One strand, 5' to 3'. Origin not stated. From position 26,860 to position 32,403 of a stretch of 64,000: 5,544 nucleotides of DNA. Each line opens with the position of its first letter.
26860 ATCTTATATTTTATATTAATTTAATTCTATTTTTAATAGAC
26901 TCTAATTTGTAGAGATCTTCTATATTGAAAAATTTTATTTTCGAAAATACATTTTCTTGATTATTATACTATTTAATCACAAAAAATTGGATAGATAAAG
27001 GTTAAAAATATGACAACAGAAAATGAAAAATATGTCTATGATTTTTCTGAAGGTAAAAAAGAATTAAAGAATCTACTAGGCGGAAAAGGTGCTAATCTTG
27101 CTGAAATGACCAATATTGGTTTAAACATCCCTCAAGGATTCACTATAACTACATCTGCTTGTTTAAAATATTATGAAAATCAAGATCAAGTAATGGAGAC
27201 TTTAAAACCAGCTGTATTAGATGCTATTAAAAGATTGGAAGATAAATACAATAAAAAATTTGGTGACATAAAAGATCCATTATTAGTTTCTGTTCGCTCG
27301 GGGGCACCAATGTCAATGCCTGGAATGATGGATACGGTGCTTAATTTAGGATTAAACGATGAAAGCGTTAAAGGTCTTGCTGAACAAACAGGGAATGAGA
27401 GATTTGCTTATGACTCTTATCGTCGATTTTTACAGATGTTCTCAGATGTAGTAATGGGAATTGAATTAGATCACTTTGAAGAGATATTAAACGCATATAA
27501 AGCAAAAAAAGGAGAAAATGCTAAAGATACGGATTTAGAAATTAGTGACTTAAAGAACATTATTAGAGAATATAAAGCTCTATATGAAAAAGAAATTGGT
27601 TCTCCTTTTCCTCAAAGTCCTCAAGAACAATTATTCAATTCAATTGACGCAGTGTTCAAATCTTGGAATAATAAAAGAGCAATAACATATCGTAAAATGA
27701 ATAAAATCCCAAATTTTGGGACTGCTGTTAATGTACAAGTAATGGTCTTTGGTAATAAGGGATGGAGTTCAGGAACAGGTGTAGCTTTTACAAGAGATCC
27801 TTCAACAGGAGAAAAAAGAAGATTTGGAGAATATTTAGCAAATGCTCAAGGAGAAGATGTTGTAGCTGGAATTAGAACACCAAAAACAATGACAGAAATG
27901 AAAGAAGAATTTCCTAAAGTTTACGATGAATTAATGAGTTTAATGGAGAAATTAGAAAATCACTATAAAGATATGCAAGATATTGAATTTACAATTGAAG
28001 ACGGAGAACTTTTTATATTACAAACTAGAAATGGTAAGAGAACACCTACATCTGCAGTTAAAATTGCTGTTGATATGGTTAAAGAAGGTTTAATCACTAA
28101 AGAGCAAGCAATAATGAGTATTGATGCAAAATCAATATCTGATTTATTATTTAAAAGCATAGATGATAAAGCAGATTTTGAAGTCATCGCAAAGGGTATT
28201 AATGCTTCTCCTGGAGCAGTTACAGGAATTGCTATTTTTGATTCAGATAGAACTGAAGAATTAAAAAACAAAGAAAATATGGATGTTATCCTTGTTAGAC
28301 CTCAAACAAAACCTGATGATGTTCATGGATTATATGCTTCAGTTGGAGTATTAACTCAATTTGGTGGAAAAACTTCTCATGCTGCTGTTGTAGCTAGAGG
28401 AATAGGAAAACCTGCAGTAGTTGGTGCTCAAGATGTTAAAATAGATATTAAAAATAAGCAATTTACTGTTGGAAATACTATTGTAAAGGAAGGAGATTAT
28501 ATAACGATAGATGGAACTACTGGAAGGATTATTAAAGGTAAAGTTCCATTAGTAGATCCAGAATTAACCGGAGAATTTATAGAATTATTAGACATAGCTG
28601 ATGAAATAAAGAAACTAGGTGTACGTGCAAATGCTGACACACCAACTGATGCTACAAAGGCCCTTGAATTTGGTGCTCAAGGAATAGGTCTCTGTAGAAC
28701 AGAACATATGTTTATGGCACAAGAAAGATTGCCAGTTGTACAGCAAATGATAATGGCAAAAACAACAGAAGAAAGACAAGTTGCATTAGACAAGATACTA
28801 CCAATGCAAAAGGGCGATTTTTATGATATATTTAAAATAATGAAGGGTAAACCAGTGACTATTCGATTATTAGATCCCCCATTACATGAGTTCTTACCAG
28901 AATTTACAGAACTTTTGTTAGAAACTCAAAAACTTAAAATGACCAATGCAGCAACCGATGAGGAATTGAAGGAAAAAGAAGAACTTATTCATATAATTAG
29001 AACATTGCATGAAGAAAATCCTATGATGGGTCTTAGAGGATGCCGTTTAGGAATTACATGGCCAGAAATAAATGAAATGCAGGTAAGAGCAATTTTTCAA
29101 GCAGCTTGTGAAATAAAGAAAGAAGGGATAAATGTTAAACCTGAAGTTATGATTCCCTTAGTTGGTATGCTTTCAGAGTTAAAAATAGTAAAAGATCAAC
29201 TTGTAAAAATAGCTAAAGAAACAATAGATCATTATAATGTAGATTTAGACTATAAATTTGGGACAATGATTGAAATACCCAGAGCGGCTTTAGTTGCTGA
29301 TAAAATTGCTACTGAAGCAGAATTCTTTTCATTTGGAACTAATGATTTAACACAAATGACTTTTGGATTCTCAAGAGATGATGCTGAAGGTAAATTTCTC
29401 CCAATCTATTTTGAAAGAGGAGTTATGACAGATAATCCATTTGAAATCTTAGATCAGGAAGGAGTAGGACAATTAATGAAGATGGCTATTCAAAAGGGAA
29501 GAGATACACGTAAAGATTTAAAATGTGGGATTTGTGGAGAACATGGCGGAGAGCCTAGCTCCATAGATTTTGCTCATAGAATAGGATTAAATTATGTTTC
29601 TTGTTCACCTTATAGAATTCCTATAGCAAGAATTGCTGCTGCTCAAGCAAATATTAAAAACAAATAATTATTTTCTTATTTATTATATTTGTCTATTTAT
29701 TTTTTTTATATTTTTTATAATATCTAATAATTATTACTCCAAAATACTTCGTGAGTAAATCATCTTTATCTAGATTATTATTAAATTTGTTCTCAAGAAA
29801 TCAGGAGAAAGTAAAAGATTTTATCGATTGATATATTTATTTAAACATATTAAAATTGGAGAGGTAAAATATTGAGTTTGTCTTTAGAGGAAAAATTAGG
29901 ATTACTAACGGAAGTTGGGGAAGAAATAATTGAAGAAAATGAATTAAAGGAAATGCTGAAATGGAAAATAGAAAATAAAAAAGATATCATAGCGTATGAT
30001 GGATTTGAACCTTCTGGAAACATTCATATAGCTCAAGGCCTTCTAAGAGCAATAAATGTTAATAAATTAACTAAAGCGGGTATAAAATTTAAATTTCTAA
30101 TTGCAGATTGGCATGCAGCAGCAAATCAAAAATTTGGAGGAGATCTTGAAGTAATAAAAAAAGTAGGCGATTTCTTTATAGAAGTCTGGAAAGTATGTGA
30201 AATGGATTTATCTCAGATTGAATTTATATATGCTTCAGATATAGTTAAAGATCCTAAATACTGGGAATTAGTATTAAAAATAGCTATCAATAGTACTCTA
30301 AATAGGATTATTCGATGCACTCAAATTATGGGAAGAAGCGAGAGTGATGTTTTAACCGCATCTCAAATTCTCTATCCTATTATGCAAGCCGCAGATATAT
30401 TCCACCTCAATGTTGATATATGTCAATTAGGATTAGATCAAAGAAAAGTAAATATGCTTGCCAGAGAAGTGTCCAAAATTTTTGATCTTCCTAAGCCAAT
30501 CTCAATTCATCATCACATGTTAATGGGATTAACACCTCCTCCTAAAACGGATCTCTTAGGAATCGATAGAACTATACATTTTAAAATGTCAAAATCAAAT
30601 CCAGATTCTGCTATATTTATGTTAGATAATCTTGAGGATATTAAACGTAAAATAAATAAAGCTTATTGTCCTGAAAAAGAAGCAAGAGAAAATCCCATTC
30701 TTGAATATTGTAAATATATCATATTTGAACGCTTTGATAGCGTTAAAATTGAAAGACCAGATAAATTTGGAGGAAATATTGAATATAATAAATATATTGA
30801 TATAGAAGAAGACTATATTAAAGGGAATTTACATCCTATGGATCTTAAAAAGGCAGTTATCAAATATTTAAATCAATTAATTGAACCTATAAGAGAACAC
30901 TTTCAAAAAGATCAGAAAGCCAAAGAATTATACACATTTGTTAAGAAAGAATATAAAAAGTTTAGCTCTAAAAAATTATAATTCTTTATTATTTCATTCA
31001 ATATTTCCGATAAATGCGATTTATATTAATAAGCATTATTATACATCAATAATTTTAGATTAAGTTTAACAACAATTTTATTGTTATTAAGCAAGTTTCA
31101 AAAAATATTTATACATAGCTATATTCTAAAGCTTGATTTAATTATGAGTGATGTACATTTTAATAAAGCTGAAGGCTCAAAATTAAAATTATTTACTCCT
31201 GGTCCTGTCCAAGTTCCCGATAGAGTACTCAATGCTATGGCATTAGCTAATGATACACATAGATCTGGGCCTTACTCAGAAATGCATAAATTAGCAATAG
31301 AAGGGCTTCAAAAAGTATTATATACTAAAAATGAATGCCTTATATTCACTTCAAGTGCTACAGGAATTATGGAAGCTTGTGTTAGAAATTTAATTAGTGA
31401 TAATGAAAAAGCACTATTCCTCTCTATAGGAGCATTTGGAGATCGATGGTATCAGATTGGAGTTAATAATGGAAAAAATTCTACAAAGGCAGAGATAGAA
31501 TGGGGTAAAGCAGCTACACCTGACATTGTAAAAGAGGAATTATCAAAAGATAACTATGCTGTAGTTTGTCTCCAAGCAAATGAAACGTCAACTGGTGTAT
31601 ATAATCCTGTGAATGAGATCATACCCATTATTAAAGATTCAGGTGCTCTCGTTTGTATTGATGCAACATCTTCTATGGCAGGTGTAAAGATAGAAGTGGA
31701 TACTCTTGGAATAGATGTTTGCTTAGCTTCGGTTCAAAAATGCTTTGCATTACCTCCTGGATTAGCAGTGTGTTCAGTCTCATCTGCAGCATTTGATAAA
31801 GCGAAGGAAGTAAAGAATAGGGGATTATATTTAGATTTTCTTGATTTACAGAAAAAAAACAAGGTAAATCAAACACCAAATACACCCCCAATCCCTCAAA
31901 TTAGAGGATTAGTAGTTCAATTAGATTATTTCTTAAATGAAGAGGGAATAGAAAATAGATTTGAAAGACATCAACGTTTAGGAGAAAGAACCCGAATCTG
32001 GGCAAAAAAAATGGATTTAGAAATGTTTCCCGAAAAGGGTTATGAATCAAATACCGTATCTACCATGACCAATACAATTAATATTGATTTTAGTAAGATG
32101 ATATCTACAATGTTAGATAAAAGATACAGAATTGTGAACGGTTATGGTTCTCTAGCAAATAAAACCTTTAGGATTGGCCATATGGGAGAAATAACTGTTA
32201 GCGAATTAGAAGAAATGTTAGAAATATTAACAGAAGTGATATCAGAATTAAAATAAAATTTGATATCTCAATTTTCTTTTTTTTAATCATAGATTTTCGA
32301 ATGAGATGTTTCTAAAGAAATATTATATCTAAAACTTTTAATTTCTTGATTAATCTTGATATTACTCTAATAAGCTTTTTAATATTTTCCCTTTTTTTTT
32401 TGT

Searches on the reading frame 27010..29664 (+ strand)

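Call 10: search_protein_families(library=pfam, proteins=[window:27010-29664:+], max_evalue=0.001)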
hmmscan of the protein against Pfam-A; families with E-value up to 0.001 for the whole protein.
window:27010-29664:+ (885 aa): 3 families
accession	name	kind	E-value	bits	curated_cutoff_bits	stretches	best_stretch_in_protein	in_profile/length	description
PF02896.24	PEP-utilizers_C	-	2.9e-83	279.9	22.8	1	523-881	7-292/293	PEP-utilising enzyme, PEP-binding domain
PF01326.24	PPDK_N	-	5.5e-56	190.7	27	2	21-299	2-225/328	Pyruvate phosphate dikinase, AMP/ATP-binding domain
PF00391.29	PEP-utilizers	-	3e-22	78.4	23.1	1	425-505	4-72/72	PEP-utilising enzyme, mobile domain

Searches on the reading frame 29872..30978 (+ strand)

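Call 10: search_protein_families(library=pfam, proteins=[window:29872-30978:+], max_evalue=0.001)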
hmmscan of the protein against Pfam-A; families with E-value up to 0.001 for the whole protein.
window:29872-30978:+ (369 aa): 1 family
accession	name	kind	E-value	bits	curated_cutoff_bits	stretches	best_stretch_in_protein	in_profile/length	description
PF00579.31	tRNA-synt_1b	-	3.6e-49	168.1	21.1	1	35-336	2-290/292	tRNA synthetases class I (W and Y)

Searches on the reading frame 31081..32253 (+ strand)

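Call 10: search_protein_families(library=pfam, proteins=[window:31081-32253:+], max_evalue=0.001)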
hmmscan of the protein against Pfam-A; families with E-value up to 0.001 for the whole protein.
window:31081-32253:+ (391 aa): 1 family
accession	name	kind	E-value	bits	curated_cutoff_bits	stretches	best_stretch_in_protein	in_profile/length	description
PF00266.25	Aminotran_5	-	8.1e-29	101.2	21.5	1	37-348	3-331/371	Aminotransferase class-V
